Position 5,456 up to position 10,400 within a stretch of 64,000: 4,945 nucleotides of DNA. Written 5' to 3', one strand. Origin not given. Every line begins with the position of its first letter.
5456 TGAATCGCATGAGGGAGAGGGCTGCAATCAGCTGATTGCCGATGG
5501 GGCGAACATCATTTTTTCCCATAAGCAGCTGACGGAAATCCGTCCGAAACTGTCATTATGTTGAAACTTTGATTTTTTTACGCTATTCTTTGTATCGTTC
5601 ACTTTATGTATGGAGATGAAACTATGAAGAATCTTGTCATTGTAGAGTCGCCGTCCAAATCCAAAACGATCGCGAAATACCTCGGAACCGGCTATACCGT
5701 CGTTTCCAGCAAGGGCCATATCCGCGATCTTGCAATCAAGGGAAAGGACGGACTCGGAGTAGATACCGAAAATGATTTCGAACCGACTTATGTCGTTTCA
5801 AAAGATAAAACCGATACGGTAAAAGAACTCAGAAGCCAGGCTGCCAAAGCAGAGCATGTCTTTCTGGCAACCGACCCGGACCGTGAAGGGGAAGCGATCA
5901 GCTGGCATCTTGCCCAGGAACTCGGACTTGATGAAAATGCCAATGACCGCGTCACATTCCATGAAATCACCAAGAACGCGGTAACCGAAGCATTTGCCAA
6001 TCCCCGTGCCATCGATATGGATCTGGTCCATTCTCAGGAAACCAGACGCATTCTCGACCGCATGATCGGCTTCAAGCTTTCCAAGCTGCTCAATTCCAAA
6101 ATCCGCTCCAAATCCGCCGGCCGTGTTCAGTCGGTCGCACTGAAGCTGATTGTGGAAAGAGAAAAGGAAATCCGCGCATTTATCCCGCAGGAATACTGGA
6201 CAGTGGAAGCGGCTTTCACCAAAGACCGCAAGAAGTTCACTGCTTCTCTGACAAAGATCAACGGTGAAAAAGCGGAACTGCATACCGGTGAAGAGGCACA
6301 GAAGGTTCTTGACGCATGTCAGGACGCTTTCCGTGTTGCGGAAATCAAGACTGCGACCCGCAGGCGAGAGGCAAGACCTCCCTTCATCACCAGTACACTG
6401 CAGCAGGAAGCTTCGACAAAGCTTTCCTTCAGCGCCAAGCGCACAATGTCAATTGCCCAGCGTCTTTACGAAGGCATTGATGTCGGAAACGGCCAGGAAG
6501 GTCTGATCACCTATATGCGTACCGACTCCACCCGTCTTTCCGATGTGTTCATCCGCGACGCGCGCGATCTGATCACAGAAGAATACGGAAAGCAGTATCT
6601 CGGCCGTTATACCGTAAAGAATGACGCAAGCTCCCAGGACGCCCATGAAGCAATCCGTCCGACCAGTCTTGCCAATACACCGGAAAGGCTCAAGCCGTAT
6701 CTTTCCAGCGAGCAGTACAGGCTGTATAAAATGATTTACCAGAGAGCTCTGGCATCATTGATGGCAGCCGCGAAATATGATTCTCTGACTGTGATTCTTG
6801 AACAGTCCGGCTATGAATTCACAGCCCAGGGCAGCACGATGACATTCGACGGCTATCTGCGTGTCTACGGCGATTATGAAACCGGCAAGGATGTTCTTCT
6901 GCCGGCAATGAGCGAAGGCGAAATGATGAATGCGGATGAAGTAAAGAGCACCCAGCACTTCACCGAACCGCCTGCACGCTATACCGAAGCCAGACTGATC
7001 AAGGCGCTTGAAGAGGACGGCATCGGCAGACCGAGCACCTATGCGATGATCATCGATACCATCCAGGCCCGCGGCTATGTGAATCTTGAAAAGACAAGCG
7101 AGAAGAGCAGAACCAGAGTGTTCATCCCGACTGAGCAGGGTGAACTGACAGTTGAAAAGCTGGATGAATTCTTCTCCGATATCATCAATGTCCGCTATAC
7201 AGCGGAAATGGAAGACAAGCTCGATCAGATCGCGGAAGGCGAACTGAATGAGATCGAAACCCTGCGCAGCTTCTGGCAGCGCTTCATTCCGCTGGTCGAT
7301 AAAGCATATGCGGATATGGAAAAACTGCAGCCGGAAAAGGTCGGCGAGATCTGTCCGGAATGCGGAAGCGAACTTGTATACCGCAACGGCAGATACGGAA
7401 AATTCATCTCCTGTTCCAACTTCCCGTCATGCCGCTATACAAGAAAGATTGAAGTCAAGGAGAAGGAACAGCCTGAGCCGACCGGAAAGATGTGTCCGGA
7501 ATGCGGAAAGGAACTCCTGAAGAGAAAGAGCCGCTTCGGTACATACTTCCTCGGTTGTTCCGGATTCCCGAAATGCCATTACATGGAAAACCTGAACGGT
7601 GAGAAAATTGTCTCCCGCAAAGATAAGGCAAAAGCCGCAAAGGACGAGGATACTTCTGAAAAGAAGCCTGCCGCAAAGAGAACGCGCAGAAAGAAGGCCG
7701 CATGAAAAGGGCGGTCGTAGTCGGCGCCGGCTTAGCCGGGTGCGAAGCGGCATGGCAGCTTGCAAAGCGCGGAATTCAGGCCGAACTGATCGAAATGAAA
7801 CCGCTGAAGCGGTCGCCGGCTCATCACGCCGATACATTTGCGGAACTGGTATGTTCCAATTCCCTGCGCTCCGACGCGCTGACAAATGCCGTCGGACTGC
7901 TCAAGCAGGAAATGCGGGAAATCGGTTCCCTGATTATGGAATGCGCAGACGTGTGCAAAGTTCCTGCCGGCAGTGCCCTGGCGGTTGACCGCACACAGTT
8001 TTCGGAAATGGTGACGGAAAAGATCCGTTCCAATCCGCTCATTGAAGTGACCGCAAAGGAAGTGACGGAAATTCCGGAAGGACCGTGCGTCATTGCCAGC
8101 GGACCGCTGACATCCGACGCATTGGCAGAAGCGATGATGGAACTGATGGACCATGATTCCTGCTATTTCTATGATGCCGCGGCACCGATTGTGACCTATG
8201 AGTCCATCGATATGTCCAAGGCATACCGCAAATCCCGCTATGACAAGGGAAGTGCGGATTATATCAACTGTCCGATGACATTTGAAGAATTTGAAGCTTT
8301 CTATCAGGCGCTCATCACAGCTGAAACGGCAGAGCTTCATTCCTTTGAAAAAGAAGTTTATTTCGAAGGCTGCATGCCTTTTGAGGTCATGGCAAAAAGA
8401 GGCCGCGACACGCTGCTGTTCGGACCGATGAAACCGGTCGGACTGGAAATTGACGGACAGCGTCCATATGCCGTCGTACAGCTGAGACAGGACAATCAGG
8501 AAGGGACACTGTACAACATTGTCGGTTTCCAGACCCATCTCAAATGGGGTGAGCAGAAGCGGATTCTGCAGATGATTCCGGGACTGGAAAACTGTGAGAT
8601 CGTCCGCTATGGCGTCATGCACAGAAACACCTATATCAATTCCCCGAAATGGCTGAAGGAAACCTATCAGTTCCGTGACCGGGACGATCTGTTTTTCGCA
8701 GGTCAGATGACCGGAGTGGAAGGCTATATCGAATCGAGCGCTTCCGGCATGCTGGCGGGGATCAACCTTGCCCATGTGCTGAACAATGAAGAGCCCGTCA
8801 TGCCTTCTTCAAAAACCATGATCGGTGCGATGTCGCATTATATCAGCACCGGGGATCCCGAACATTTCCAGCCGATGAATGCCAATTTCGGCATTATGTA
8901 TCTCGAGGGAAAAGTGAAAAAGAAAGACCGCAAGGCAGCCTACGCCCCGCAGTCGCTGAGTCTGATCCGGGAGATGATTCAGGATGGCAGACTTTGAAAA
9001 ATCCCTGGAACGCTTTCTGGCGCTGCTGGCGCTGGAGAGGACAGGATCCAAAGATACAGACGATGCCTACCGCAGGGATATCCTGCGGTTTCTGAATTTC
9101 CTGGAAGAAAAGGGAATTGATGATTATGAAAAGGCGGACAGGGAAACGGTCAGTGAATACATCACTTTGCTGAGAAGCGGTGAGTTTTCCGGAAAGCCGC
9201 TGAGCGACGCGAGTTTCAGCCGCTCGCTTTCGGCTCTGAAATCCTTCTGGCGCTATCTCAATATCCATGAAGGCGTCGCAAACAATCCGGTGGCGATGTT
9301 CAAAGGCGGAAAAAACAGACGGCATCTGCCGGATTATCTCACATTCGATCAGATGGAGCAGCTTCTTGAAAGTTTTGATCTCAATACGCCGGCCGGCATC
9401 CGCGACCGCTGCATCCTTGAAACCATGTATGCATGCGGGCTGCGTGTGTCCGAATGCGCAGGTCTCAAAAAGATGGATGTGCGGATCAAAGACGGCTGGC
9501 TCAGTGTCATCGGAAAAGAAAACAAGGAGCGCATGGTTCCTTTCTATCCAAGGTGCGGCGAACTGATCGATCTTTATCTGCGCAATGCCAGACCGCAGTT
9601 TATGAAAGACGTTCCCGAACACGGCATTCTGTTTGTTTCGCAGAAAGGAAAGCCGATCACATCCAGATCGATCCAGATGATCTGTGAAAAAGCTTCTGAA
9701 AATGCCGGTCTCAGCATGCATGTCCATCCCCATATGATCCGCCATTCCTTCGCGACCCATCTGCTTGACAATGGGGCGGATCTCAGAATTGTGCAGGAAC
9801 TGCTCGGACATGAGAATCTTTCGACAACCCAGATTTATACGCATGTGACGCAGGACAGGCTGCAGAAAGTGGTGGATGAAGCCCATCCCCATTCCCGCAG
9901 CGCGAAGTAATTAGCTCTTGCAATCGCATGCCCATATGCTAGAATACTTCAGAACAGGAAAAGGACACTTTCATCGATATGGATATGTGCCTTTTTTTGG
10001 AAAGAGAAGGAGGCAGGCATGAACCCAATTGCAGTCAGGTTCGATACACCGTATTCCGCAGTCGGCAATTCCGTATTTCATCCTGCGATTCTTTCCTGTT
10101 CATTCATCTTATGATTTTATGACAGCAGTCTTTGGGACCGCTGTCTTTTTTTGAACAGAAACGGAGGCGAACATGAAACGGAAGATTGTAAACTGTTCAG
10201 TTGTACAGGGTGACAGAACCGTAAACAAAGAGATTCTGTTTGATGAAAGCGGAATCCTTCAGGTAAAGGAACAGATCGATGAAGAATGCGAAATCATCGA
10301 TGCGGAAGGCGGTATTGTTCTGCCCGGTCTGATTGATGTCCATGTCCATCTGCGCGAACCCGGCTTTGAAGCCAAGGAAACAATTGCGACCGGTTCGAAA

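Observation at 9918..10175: Leader-peptide attenuator on a pyr operon with no PyrR in view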

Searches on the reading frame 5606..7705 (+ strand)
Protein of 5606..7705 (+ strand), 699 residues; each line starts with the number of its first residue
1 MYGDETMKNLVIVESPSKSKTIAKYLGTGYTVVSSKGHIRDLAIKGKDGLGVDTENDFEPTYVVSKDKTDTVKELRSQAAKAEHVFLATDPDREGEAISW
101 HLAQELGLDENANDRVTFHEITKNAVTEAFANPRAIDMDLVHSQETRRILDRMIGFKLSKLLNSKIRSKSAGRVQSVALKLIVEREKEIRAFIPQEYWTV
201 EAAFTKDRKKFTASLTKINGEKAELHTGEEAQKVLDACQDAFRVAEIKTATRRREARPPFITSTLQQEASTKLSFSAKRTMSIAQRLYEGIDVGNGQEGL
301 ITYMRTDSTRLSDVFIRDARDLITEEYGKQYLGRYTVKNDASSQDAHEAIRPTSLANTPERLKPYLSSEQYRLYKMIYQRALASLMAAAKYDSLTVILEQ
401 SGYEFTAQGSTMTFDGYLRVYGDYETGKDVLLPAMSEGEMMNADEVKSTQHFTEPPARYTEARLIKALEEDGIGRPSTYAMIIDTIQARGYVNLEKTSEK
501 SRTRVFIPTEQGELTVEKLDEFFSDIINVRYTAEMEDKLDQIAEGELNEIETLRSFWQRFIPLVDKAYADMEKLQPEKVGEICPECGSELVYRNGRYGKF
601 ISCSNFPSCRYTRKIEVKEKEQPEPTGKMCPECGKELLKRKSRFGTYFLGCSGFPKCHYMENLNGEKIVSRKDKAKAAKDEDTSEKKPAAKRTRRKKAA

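Call 14: search_protein_families(library=ncbifam, proteins=[window:5606-7705:+])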
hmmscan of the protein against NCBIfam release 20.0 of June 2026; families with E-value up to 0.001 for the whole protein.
window:5606-7705:+ (699 aa): 12 families
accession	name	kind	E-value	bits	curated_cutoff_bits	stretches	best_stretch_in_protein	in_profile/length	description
TIGR01051.1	topA_bact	equivalog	7.4e-233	775.1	456.4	2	10-615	1-631/632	type I DNA topoisomerase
NF004966.0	PRK06319.1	equivalog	3.7e-183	610.9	868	2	8-568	3-581/862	DNA topoisomerase I/SWI domain fusion protein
NF006451.0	PRK08780.1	equivalog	4.9e-182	607.4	1265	1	8-602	3-613/824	DNA topoisomerase I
TIGR01057.1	topA_arch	equivalog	2.5e-92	310.1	458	1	30-609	40-618/618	DNA topoisomerase I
NF005555.0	PRK07220.1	equivalog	4.1e-87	293.2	635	2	51-612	67-622/740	DNA topoisomerase I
TIGR01054.1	rgy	equivalog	2.3e-86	290.4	471.7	1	65-559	702-1168/1172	reverse gyrase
NF004438.0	PRK05776.1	equivalog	8.5e-80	268.7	793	1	27-573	48-588/677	DNA topoisomerase I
NF005829.0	PRK07726.1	subfamily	2.1e-73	248.1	597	1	63-625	74-654/669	DNA topoisomerase 3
NF011532.0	PRK14973.1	equivalog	9.5e-72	242.1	930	2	71-612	86-620/936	DNA topoisomerase I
TIGR01056.1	topB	subfamily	4e-65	220.6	515.75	1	63-612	76-643/706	DNA topoisomerase III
NF006032.0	PRK08173.1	equivalog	7.5e-49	166.2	1058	1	83-598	98-642/863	DNA topoisomerase III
NF011313.0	PRK14724.1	equivalog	3.6e-30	104.5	1088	1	82-590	101-654/988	DNA topoisomerase III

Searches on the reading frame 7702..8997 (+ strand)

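Call 14: search_protein_families(library=ncbifam, proteins=[window:7702-8997:+])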
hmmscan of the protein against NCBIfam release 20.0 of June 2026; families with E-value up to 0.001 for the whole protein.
window:7702-8997:+ (431 aa): 14 families
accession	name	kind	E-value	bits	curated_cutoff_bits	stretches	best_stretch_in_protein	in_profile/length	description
NF003739.0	PRK05335.1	equivalog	9.7e-204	677.1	262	1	2-427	4-436/441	methylenetetrahydrofolate--tRNA-(uracil(54)-C(5))-methyltransferase (FADH(2)-oxidizing) TrmFO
TIGR00137.1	gid_trmFO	equivalog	4.8e-196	651.7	428.65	1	5-426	4-430/433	FADH(2)-oxidizing methylenetetrahydrofolate--tRNA-(uracil(54)-C(5))-methyltransferase TrmFO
TIGR00136.1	mnmG_gidA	equivalog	2e-22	79.3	524.85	1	272-377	302-407/616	tRNA uridine-5-carboxymethylaminomethyl(34) synthesis enzyme MnmG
NF002480.1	PRK01747.1-1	equivalog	1.3e-06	27.1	540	1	2-74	249-324/645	bifunctional tRNA (5-methylaminomethyl-2-thiouridine)(34)-methyltransferase MnmC2/FAD-dependent 5-carboxymethylaminomethyl-2-thiouridine(34)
TIGR02032.1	GG-red-SF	subfamily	1.7e-06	28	158.8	1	5-121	4-114/297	geranylgeranyl reductase family protein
TIGR03197.1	MnmC_Cterm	equivalog_domain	2.4e-06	26.9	174.2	1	4-33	2-31/400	FAD-dependent 5-carboxymethylaminomethyl-2-thiouridine(34) oxidoreductase MnmC1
NF005313.0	PRK06847.1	subfamily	1.9e-05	23.8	372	1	1-37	4-40/375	hypothetical protein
NF049967.1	QhpG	equivalog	0.0002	20.4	240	1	5-71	2-63/423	flavin-dependent monooxygenase QhpG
NF006392.0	PRK08641.1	equivalog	0.00025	19.8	855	1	2-40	4-42/593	succinate dehydrogenase flavoprotein subunit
TIGR03467.1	HpnE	equivalog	0.00038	19.9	283.05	1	5-33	2-30/430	hydroxysqualene dehydroxylase HpnE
TIGR02374.1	nitri_red_nirB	equivalog_domain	0.00038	19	578.35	1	2-96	141-230/794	nitrite reductase large subunit NirB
TIGR01377.1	soxA_mon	subfamily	0.0004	19.2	479.65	1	4-43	3-43/381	amino oxidase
NF045765.1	PhenlGlyoxDHPadH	equivalog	0.00056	18.9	475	1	2-34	144-176/416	NADH-dependent phenylglyoxylate dehydrogenase subunit epsilon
NF041080.1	DGGGPL_reductase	equivalog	0.00089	18.2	580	0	5-37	5-37/447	digeranylgeranylglycerophospholipid reductase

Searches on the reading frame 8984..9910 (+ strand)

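Call 14: search_protein_families(library=ncbifam, proteins=[window:8984-9910:+])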
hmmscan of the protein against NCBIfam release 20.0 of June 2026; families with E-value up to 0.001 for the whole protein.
window:8984-9910:+ (308 aa): 12 families
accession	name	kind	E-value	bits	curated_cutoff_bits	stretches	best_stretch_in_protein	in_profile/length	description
TIGR02224.1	recomb_XerC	equivalog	2.4e-94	316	335.15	1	9-305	1-294/295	tyrosine recombinase XerC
TIGR02225.1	recomb_XerD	equivalog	2.9e-91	305.8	329.6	1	9-303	1-289/290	site-specific tyrosine recombinase XerD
NF001399.0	PRK00283.1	subfamily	1.8e-88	296.7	279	1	5-304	6-299/300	tyrosine recombinase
NF040815.2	recomb_XerA_Arch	equivalog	3.9e-63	213.5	220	1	10-296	2-262/263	site-specific tyrosine recombinase/integron integrase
NF002331.0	PRK01287.1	subfamily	8.6e-63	212.5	371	1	6-306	28-330/365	site-specific tyrosine recombinase XerC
NF003462.0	PRK05084.1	equivalog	8.8e-35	120.1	267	1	139-300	195-356/360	tyrosine recombinase XerS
TIGR02249.1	integrase_gron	subfamily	1.5e-34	119.8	265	2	225-297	237-309/315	integron integrase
NF007370.0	PRK09870.1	subfamily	1.2e-22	80.5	221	1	117-307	11-198/200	tyrosine-type DNA invertase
NF007371.0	PRK09871.1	subfamily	3.6e-20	72.3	222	1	118-294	6-180/198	tyrosine-type DNA invertase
NF011946.0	PRK15417.1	equivalog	4.5e-18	65.5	435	1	227-290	254-317/337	integron integrase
NF040693.1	recomb_GmtY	equivalog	8.7e-10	38.4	340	1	198-295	339-439/441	gamma-mobile-trio recombinase GmtY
NF041502.1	integrase_1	equivalog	5.2e-08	32.1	350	1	179-296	255-368/484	site-specific integrase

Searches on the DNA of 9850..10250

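Call 4: search_rna_families(source=window, start=9850, end=10250, threshold=evalue, max_evalue=10, show_alignments=3)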
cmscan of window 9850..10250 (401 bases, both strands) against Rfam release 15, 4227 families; matches with E-value up to 10: 3.
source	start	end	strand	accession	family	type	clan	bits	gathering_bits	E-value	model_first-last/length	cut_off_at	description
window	10054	10153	-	RF00516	ylbH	Cis-reg; leader;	-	21.5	50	0.018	1-122/122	no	ylbH leader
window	9943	10152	+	RF00022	GcvB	Gene;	-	18.5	42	0.06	1-204/204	no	GcvB RNA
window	10120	10197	+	RF00324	snoMBII-202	Gene; snRNA; snoRNA; CD-box;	-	15.2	40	1.9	1-84/84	no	Small nucleolar RNA MBII-202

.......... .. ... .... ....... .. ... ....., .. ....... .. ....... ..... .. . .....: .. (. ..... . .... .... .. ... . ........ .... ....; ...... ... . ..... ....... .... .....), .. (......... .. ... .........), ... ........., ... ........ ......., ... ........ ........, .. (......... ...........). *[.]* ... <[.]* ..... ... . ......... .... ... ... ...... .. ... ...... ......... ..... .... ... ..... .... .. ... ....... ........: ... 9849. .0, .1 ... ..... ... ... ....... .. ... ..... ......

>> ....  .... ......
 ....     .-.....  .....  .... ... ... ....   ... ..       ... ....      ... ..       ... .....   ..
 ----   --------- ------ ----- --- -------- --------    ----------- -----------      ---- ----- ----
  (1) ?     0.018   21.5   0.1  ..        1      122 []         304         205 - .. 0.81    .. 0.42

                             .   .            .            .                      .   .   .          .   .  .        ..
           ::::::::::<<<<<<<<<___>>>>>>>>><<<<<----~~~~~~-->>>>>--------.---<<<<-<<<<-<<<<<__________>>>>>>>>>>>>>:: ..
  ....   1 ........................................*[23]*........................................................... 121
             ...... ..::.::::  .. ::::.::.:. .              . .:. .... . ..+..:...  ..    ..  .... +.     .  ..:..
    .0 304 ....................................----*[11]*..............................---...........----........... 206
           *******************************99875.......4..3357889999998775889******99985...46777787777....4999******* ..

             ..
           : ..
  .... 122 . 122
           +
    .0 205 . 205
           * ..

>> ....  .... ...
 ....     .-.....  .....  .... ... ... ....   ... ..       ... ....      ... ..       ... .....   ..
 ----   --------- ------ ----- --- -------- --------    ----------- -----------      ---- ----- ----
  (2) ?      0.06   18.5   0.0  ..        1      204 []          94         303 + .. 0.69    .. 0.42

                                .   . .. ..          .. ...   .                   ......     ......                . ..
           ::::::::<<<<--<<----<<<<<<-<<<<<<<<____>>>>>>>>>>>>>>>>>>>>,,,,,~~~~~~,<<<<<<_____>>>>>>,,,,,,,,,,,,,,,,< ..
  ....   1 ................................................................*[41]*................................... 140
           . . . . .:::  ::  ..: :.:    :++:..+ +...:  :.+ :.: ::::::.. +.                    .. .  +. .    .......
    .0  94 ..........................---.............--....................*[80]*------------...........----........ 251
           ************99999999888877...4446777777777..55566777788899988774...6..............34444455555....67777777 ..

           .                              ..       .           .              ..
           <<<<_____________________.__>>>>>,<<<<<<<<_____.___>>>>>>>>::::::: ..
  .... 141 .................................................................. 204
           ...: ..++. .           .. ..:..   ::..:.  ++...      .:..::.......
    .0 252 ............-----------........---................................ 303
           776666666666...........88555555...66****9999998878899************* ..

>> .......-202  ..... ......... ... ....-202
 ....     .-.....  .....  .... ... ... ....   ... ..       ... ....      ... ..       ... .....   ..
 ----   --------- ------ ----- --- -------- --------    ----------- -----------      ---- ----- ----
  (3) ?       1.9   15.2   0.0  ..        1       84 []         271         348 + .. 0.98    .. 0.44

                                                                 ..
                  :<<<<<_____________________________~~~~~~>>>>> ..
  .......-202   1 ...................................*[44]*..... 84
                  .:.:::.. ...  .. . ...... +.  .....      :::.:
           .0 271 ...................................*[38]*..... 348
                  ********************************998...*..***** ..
